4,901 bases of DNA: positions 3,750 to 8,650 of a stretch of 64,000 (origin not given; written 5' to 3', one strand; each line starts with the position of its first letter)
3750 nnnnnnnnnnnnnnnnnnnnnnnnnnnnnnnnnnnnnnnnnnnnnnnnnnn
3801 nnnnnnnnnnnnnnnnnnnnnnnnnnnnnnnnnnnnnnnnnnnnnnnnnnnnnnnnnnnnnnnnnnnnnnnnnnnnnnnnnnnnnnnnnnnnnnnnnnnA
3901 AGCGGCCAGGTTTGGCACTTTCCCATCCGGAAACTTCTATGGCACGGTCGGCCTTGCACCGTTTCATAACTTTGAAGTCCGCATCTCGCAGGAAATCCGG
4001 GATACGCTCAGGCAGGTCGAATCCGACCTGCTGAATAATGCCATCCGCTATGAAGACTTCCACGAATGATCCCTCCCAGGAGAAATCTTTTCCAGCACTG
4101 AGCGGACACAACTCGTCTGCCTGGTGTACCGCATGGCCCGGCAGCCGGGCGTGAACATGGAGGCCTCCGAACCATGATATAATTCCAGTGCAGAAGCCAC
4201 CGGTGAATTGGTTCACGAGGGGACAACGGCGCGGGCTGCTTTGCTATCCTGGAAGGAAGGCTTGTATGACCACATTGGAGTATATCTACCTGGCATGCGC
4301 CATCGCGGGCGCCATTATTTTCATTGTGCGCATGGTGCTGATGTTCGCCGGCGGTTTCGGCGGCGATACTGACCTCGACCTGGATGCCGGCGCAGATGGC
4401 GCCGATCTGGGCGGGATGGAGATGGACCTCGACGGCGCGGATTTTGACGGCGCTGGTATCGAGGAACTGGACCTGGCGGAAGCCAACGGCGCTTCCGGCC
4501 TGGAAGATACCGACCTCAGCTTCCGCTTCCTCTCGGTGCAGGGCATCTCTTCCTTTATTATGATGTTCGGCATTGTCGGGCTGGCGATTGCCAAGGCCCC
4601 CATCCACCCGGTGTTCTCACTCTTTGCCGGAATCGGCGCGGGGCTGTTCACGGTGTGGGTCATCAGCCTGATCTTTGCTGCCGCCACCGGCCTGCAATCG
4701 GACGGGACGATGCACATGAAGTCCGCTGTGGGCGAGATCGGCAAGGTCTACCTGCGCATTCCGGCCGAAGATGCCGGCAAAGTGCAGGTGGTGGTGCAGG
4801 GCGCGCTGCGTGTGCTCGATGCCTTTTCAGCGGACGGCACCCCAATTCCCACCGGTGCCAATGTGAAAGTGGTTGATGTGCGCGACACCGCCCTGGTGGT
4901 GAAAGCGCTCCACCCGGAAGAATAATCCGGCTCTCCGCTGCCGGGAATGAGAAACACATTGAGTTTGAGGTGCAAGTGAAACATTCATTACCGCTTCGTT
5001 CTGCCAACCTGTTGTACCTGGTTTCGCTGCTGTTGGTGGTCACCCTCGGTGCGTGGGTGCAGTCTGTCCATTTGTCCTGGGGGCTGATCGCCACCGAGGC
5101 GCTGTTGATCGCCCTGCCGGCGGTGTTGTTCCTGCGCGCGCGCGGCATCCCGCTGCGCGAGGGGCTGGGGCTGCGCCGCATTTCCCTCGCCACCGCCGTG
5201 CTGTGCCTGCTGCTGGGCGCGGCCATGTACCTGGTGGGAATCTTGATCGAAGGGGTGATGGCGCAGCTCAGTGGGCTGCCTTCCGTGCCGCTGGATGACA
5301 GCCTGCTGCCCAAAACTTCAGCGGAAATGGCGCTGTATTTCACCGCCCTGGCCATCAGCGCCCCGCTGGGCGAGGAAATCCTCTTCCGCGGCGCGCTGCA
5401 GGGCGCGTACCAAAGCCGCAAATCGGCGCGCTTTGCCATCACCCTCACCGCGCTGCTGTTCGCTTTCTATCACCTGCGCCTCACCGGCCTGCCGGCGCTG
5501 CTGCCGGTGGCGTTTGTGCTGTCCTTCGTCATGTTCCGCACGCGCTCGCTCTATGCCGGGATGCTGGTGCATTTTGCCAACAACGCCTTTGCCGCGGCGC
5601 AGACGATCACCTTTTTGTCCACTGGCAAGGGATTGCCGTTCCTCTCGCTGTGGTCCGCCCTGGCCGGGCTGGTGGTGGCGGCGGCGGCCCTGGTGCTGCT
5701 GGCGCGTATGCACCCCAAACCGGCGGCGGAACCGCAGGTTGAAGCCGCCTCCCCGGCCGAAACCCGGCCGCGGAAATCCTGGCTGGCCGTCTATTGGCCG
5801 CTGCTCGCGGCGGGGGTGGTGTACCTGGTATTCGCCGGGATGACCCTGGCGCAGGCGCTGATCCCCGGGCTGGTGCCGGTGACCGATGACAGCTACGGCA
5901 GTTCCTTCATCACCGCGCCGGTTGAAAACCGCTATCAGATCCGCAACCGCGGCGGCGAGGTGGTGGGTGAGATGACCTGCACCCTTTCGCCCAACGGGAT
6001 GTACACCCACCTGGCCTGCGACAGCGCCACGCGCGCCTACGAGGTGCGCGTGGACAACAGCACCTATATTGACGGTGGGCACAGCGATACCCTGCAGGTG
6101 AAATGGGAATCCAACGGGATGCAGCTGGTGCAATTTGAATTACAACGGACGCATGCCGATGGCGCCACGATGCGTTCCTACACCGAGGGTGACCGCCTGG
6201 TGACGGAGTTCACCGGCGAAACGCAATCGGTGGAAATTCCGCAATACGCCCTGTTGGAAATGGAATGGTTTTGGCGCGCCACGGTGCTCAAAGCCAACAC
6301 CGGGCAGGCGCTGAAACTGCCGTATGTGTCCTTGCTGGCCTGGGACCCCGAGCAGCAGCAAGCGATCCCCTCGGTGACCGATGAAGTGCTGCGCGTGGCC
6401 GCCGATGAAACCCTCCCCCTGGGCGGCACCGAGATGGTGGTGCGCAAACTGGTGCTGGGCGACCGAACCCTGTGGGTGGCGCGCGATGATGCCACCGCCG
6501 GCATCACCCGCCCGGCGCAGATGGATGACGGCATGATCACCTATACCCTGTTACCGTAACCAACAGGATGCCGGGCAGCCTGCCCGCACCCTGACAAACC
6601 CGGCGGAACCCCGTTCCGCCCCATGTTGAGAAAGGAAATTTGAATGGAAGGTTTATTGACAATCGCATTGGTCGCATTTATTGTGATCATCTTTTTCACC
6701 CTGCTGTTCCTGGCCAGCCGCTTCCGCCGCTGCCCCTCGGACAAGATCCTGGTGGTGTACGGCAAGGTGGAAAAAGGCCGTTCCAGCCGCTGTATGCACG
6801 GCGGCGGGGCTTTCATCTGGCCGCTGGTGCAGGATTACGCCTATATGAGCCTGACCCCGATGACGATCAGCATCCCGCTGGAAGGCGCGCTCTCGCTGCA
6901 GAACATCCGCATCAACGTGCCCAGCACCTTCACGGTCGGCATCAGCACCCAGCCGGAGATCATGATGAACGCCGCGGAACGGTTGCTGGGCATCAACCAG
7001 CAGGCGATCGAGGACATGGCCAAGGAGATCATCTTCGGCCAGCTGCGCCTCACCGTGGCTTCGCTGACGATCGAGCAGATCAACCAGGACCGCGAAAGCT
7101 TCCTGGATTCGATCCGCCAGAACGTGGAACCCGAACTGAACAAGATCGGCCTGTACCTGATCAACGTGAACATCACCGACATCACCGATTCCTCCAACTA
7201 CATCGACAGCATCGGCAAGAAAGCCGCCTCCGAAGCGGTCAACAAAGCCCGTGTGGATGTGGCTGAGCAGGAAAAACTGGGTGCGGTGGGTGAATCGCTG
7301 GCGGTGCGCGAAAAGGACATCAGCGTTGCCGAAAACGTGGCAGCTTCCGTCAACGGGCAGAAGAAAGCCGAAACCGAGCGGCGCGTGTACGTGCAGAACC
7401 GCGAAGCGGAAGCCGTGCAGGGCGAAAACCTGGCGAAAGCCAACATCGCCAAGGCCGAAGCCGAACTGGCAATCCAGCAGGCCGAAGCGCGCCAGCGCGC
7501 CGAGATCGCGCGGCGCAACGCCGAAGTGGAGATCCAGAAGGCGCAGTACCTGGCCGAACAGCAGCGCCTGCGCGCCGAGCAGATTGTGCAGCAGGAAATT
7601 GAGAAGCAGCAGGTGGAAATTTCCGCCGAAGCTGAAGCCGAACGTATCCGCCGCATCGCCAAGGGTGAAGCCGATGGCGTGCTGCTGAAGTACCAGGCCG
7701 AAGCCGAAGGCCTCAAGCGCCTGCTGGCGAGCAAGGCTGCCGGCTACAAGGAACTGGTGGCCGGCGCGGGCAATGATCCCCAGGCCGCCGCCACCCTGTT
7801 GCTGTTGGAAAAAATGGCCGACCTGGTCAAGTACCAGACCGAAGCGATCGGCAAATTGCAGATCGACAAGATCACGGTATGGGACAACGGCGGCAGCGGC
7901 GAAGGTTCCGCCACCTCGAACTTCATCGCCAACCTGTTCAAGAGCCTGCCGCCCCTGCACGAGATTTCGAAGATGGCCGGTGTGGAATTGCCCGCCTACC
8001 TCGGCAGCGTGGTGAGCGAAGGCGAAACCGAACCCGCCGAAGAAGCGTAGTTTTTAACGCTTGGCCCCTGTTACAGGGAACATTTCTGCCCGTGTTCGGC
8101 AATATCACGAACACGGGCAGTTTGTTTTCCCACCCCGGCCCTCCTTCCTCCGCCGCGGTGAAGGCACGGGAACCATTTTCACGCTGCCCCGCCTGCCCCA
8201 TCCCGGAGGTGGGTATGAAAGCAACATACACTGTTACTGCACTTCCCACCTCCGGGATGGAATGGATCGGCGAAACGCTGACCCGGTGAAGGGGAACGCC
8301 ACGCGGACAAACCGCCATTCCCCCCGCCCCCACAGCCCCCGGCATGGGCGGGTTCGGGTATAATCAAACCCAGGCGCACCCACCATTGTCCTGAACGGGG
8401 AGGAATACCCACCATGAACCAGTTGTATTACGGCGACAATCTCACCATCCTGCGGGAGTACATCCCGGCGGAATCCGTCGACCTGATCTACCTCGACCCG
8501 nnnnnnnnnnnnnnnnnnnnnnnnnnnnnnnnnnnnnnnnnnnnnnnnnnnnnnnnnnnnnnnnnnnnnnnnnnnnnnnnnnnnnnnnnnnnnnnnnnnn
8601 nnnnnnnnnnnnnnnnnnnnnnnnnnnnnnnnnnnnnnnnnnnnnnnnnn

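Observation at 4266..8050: NfeD-like - CPBP protease - flotillin operon with an unusual protease insertion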

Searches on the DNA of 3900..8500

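Call 68: search_rna_families(source=window, start=3900, end=8500, threshold=evalue, max_evalue=1)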
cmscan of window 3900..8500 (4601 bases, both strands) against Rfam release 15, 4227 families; matches with E-value up to 1: 1.
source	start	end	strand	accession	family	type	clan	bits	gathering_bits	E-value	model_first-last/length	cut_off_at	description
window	7887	7979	-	RF01630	ceN40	Gene; snRNA; snoRNA; CD-box;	-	17.8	35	0.9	1-123/123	no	Nematode snoRNA ceN40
